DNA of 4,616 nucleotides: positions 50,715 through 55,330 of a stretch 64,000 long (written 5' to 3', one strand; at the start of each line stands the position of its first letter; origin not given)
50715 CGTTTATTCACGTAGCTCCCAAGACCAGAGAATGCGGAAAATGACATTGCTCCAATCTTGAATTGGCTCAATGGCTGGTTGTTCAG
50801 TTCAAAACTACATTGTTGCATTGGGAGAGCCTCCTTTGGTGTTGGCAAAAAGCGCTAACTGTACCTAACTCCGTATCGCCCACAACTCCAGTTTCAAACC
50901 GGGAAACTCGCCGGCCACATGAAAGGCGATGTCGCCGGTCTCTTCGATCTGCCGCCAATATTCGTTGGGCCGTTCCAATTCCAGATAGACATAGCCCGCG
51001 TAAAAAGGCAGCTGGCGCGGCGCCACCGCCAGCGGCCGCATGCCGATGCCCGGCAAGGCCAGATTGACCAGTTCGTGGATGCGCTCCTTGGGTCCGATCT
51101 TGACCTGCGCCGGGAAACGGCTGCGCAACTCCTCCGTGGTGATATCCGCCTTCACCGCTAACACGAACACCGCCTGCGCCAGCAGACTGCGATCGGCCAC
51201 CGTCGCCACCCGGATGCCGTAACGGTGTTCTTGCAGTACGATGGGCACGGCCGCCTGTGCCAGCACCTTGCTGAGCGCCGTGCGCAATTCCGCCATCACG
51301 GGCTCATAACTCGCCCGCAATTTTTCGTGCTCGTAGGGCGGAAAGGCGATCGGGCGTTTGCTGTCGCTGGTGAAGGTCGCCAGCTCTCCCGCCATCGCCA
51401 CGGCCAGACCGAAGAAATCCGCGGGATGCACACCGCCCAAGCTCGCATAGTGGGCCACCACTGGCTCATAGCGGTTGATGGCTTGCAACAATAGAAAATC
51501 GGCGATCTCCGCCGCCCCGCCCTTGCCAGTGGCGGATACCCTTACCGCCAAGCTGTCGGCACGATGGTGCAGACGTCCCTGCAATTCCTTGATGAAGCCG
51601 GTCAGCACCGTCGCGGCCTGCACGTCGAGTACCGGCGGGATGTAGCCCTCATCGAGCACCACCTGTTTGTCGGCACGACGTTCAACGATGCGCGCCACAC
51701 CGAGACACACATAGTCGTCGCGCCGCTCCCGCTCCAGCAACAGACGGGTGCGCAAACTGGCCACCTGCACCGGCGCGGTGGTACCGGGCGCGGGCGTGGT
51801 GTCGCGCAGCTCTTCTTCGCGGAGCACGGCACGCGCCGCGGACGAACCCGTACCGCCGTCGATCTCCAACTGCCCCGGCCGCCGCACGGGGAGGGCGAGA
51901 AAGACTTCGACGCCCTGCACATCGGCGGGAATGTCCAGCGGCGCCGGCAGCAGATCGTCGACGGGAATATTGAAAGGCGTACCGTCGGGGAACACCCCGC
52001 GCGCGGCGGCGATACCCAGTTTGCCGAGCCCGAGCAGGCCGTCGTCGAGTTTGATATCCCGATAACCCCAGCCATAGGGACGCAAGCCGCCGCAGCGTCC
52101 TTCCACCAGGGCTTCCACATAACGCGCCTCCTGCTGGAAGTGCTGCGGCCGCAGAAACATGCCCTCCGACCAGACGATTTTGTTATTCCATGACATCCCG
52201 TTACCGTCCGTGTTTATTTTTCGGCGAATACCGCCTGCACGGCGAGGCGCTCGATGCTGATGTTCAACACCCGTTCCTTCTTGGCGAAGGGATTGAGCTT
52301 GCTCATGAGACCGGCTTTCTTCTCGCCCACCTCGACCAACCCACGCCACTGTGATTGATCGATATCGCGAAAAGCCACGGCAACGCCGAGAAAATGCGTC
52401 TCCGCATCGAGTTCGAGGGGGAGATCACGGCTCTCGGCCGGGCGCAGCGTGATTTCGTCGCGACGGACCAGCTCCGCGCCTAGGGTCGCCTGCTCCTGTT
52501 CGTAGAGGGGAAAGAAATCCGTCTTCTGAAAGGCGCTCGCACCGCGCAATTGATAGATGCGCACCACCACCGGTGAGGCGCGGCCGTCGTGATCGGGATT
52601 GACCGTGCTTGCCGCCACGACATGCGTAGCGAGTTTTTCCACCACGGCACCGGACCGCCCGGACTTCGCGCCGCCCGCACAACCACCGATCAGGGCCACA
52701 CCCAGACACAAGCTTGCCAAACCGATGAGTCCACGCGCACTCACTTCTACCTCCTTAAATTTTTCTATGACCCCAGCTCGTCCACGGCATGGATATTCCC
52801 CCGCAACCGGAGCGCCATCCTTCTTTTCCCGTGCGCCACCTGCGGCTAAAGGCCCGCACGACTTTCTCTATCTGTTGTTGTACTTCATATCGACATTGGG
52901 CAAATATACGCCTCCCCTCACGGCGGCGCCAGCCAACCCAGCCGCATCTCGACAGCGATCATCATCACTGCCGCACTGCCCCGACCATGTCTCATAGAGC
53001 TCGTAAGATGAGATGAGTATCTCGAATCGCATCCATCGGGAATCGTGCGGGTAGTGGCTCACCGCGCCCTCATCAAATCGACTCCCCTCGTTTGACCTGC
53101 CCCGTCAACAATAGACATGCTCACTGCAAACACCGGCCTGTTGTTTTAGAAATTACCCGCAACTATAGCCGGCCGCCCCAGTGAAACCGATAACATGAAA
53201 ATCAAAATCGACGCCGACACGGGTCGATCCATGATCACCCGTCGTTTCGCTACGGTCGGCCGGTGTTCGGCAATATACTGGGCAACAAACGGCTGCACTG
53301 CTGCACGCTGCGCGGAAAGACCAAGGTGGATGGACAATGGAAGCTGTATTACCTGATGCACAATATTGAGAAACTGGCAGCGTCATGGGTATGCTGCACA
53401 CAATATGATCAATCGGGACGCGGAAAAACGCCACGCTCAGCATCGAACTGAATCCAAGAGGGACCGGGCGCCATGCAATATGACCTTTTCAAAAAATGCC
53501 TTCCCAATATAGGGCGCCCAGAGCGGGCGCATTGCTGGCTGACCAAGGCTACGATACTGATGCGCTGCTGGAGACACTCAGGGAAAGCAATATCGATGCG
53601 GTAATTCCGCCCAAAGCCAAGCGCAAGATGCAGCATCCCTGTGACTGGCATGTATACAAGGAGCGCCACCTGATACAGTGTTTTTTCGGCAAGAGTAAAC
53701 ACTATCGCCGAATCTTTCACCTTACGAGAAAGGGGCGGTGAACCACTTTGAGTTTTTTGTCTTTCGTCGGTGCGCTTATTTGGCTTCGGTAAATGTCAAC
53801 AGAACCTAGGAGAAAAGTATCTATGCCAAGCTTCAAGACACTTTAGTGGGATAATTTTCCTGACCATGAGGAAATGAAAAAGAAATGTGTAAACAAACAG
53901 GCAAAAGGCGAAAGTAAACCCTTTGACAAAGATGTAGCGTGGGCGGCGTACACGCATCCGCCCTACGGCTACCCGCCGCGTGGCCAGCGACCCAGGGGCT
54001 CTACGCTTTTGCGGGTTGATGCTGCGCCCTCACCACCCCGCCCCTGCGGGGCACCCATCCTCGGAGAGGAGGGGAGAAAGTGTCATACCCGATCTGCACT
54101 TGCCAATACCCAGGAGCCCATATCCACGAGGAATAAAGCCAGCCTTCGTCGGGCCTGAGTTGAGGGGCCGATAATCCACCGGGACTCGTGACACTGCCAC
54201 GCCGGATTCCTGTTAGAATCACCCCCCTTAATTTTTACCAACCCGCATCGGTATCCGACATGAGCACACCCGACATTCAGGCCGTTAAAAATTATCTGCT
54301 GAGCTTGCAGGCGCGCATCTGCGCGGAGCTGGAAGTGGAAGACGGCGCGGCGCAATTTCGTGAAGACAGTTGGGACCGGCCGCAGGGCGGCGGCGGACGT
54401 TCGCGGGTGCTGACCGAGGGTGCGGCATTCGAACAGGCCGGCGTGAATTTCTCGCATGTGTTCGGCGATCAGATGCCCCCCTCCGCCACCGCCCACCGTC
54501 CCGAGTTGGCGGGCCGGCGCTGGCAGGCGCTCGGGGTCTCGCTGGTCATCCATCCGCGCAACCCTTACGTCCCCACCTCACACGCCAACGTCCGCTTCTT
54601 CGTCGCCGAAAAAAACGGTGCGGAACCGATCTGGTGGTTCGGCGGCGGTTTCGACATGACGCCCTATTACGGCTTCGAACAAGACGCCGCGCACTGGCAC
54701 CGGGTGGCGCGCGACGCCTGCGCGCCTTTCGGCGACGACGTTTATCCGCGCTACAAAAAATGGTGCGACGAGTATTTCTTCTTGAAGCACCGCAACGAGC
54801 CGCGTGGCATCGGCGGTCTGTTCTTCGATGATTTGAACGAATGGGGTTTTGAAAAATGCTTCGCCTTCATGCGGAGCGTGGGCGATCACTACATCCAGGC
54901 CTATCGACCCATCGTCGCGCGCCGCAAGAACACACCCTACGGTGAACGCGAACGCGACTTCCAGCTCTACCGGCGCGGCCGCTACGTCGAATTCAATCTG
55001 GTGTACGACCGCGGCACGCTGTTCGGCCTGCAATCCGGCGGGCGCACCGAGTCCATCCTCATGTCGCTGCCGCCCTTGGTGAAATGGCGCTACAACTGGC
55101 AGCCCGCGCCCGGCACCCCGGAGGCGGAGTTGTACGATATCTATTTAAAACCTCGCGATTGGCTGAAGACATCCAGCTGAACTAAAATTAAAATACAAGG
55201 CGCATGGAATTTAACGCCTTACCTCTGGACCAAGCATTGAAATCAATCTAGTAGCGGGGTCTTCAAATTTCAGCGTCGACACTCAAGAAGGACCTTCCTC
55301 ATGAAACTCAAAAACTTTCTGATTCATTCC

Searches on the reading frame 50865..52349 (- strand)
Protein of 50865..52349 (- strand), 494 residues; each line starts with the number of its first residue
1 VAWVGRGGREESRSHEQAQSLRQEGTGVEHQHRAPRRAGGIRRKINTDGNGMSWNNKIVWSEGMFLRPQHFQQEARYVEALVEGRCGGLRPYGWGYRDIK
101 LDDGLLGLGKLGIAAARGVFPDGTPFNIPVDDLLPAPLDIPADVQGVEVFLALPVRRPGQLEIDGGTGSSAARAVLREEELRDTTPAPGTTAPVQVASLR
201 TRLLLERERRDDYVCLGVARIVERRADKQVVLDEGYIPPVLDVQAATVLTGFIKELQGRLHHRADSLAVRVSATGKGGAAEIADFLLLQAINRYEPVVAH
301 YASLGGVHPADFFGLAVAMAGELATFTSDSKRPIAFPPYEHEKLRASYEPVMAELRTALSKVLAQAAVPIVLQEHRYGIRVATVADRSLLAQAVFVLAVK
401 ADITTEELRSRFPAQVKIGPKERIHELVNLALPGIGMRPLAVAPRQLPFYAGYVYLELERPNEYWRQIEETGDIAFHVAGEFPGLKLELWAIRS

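Call 55: search_protein_families(library=pfam, proteins=[window:50865-52349:-], max_evalue=0.00001)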
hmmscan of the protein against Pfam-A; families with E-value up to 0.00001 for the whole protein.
window:50865-52349:- (494 aa): 1 family
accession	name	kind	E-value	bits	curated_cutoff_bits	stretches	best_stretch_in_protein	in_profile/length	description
PF05936.17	T6SS_VasE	-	1e-153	512.6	23.4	1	70-492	1-429/429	Bacterial Type VI secretion, VC_A0110, EvfL, ImpJ, VasE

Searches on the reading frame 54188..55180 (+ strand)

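Call 55: search_protein_families(library=pfam, proteins=[window:54188-55180:+], max_evalue=0.00001)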
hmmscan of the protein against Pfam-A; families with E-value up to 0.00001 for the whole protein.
window:54188-55180:+ (330 aa): 1 family
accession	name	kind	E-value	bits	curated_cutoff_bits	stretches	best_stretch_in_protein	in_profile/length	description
PF01218.23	Coprogen_oxidas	-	3.1e-137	456.5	31.8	1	33-325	2-295/295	Coproporphyrinogen III oxidase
